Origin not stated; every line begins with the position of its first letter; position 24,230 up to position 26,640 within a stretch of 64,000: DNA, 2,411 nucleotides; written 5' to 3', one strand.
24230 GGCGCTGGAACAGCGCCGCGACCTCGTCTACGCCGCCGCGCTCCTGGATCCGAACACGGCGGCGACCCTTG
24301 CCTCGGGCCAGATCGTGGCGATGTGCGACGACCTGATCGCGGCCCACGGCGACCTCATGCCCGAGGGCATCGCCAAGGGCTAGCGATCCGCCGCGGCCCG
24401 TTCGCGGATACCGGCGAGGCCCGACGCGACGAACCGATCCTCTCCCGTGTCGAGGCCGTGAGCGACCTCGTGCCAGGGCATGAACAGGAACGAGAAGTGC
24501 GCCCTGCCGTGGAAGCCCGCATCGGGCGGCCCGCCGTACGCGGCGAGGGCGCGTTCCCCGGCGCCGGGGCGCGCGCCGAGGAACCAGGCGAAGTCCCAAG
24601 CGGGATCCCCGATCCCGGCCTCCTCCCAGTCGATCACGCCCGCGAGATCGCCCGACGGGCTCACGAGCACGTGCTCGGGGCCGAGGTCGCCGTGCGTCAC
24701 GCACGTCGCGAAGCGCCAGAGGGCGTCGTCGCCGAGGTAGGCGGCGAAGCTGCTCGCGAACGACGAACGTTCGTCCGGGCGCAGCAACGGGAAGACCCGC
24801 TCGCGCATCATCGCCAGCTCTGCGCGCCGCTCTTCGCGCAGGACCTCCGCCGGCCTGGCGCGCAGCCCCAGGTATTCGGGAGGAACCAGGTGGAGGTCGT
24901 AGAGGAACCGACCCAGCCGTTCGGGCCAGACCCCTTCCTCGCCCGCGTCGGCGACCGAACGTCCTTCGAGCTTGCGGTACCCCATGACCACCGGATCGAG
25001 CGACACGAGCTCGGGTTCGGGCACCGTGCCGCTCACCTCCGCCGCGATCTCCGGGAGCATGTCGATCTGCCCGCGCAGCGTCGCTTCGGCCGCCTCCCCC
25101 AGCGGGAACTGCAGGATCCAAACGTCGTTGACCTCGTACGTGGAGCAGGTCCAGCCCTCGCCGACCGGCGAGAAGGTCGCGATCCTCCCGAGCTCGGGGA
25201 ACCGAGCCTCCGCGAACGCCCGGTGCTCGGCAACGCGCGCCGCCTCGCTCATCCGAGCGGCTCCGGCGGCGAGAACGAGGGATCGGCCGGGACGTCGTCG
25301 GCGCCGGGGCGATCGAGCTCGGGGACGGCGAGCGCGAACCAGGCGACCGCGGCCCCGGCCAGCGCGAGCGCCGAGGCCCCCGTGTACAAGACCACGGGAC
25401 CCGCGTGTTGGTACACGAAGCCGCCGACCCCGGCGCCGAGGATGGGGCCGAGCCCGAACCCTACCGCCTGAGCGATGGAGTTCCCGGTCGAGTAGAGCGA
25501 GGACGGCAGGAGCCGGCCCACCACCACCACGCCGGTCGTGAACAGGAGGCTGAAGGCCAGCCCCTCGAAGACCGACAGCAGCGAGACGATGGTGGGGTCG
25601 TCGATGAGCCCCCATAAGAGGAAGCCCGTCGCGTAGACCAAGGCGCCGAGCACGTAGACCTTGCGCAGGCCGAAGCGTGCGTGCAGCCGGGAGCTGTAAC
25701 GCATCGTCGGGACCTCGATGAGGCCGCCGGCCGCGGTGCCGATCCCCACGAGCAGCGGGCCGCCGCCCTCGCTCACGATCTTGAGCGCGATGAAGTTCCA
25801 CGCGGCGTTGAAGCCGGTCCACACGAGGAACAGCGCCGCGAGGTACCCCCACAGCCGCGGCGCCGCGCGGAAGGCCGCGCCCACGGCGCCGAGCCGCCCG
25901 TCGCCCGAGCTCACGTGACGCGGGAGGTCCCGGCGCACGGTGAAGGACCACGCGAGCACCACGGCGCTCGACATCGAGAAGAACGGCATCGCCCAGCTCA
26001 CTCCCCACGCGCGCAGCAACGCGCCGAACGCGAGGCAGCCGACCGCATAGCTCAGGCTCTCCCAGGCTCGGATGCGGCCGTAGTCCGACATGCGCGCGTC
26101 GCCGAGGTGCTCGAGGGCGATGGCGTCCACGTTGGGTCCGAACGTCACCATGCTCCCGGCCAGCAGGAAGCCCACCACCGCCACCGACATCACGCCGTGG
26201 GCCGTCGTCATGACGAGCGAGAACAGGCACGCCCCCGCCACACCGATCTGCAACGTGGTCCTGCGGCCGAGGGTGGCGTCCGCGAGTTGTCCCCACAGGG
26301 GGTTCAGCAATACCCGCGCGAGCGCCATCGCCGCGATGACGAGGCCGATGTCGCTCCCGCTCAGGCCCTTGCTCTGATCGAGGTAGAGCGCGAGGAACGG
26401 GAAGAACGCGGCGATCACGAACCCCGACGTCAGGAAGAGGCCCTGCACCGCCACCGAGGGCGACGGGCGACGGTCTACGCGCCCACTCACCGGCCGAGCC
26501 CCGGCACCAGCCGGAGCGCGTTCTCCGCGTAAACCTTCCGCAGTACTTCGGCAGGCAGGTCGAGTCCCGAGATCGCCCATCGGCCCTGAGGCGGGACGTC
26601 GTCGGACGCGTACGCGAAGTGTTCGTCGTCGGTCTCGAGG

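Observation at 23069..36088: DeoR-associated ketose/aminosugar utilisation island, possibly frl-like (Amadori) or aga-like (galactosamine/tagatose-6-P)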

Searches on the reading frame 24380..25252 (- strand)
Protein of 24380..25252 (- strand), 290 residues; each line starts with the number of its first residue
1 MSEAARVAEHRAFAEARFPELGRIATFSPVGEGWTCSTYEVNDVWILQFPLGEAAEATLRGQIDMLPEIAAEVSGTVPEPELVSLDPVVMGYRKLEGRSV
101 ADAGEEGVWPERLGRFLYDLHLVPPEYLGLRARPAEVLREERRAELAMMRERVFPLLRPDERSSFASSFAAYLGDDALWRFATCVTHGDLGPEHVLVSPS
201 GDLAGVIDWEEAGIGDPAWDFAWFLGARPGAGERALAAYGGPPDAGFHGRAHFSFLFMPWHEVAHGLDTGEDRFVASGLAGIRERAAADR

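Call 7: search_protein_families(library=pfam, proteins=[window:24380-25252:-])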
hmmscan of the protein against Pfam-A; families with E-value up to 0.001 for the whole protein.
window:24380-25252:- (290 aa): 2 families
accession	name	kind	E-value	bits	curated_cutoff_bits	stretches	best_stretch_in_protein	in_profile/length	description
PF01636.29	APH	-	1.1e-28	101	23.2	1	27-240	2-230/239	Phosphotransferase enzyme family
PF19974.5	TCAD9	-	7.3e-05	22.5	40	1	139-223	253-336/429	Ternary complex associated domain 9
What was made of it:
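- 24380..25252 (-): APH-family small-molecule kinase, closest to APH(2'')-type. It is the last gene of the deoR operon. Pfam APH 101 bits (call 7).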

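Call 9: search_protein_families(library=ncbifam, proteins=[window:24380-25252:-], max_evalue=0.00001)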
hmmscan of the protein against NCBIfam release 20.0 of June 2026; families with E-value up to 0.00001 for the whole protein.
window:24380-25252:- (290 aa): 12 families
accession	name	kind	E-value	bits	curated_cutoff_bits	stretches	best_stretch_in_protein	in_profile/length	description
NF000044.2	APH_2pp_IIIa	exception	3.8e-16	59.3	625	1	16-284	14-295/306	aminoglycoside O-phosphotransferase APH(2'')-IIIa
NF000241.1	MPH_3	exception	1.2e-11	44.5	500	1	166-224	171-229/293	Mph(E)/Mph(G) family macrolide 2'-phosphotransferase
NF041268.1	capreo_Cph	equivalog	1.4e-10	41.3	390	1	141-227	142-228/285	capreomycin phosphotransferase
NF000088.1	viomycin_Vph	equivalog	2.5e-10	40.2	400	1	147-250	157-260/293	viomycin phosphotransferase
NF012158.1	macrolide_MphE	exception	5.8e-10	38.9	640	1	168-224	173-229/294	Mph(E) family macrolide 2'-phosphotransferase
NF038057.1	macrolide_MphL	exception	9.9e-10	38.1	612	1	167-222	175-230/298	macrolide 2'-phosphotransferase MphL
NF000255.1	macrolide_MphF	exception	1.8e-09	37.4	650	1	168-228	176-236/299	Mph(F) family macrolide 2'-phosphotransferase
NF000240.1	macrolide_MphC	exception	1.4e-08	34.6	550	1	169-222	178-231/299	Mph(C) family macrolide 2'-phosphotransferase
NF000076.3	APH_2pp_Ie_IVa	exception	1.8e-08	34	600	0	18-80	17-78/301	APH(2'')-Ie/IVa family aminoglycoside O-phosphotransferase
NF000254.1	macrolide_MphA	exception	5.6e-08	32.6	550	1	169-225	180-236/293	Mph(A) family macrolide 2'-phosphotransferase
NF000242.2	macrolide_MphB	exception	3.8e-07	29.7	615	1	165-228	176-239/299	Mph(B) family macrolide 2'-phosphotransferase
TIGR02721.1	ycfN_thiK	equivalog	8.5e-06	25.1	299.45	0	171-226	134-187/256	thiamine kinase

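Call 15: search_solved_structures(query=window:24380-25252:-, max_evalue=0.01)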
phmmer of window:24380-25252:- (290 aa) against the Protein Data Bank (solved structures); distinct sequences matched with E-value up to 0.01: 33.
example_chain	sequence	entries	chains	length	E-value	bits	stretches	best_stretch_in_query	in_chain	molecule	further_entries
3tdv_A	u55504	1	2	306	2.8e-20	76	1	16-284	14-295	Gentamicin resistance protein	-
3tdw_A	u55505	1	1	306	4.7e-20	75.3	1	16-284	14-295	Gentamicin resistance protein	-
6ctz_A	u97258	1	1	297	1.5e-18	70.3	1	16-280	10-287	Gentamicin resistance protein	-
8ixi_A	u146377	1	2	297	7.5e-11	45.1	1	112-224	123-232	Macrolide 2'-phosphotransferase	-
7w15_B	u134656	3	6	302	7.8e-11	45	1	112-224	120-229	Macrolide 2'-phosphotransferase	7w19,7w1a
7f0a_A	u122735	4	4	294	6.5e-10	42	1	144-288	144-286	Capreomycin phosphotransferase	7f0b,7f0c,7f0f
4dtb_A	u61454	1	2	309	2.6e-09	40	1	17-223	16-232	APH(2'')-Id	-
3n4v_A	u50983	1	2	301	4e-09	39.4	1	17-223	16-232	APH(2'')-Id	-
3n4t_A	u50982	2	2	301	5.3e-09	39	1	17-223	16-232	APH(2'')-Id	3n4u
3sgc_A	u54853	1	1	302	5.3e-09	39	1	17-223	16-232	APH(2'')-Id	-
6cd7_A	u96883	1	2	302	5.3e-09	39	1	17-223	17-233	APH(2'')-Id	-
3sg9_A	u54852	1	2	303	5.4e-09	39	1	17-223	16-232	APH(2'')-Id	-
3sg8_A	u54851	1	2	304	5.4e-09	39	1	17-223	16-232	APH(2'')-Id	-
4dt8_A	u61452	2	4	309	5.8e-09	38.9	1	17-223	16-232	APH(2'')-Id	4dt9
5igu_A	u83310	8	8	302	6.3e-09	38.8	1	109-232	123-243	Macrolide 2'-phosphotransferase II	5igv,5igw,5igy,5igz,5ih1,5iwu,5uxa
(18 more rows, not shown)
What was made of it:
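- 24380..25252 (-): The best PDB hits are APH(2'')-IIIa entries, E 3e-20 (call 15).
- The APH is most similar to APH(2'') aminoglycoside kinases (calls 9, 15).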

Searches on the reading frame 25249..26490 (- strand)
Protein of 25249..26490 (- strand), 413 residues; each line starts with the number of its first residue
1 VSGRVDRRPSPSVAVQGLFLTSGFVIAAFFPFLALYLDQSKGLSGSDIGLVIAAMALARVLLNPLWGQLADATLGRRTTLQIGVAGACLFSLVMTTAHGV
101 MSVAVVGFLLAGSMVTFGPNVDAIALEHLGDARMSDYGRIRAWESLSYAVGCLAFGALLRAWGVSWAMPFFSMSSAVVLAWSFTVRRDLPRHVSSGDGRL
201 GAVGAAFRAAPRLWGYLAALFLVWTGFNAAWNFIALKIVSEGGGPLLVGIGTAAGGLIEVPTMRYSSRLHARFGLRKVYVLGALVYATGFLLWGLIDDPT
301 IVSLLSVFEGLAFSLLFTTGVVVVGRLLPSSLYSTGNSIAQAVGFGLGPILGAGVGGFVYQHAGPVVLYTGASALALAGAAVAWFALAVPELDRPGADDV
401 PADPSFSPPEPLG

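Call 7: search_protein_families(library=pfam, proteins=[window:25249-26490:-])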
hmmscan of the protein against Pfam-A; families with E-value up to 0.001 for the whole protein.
window:25249-26490:- (413 aa): 4 families
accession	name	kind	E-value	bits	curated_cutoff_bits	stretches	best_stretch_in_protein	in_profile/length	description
PF12832.13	MFS_1_like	-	2.5e-44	152.3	25.2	1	25-369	14-371/373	MFS_1 like family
PF07690.21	MFS_1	-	4e-30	105.4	33.4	2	19-262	5-254/347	Major Facilitator Superfamily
PF03825.22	Nuc_H_symport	-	4.2e-09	36.3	25.9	1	24-361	16-363/400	Nucleoside H+ symporter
PF01306.25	LacY_symp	-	1.5e-08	34.3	24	1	23-386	20-399/413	LacY proton/sugar symporter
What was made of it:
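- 25249..26490 (-): MFS transporter (MFS_1_like / sugar-efflux-like). Pfam MFS_1_like 152 bits (call 7).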

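Call 9: search_protein_families(library=ncbifam, proteins=[window:25249-26490:-], max_evalue=0.00001)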
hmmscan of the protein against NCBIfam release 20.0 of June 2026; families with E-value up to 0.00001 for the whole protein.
window:25249-26490:- (413 aa): 8 families
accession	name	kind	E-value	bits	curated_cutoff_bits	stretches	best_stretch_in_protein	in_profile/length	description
TIGR00899.1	2A0120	subfamily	2.5e-24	86.1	522.3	1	19-383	7-370/375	sugar efflux transporter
NF007077.0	PRK09528.1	subfamily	1.1e-12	47.2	429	1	19-389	20-406/421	galactoside permease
NF008346.0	PRK11128.1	equivalog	3.6e-11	42.8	259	1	21-370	15-363/383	3-phenylpropionate MFS transporter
NF037955.1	mfs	subfamily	1.2e-10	40.9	100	1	27-367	14-352/366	MFS transporter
TIGR00880.1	2_A_01_02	superfamily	1.4e-10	41.4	131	1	266-387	18-138/141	multidrug resistance protein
TIGR00882.1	2A0105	subfamily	1.5e-08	33.9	220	1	23-385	15-393/396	oligosaccharide MFS transporter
TIGR00889.1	2A0110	subfamily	9.4e-08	31.5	446.1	0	24-184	16-178/418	nucleoside permease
TIGR00711.1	efflux_EmrB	subfamily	2.5e-06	26.5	230.2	0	30-135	275-383/485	DHA2 family efflux MFS transporter permease subunit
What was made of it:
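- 25249..26490 (-): NCBIfam sugar efflux transporter hit is far below its cut-off (call 9).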
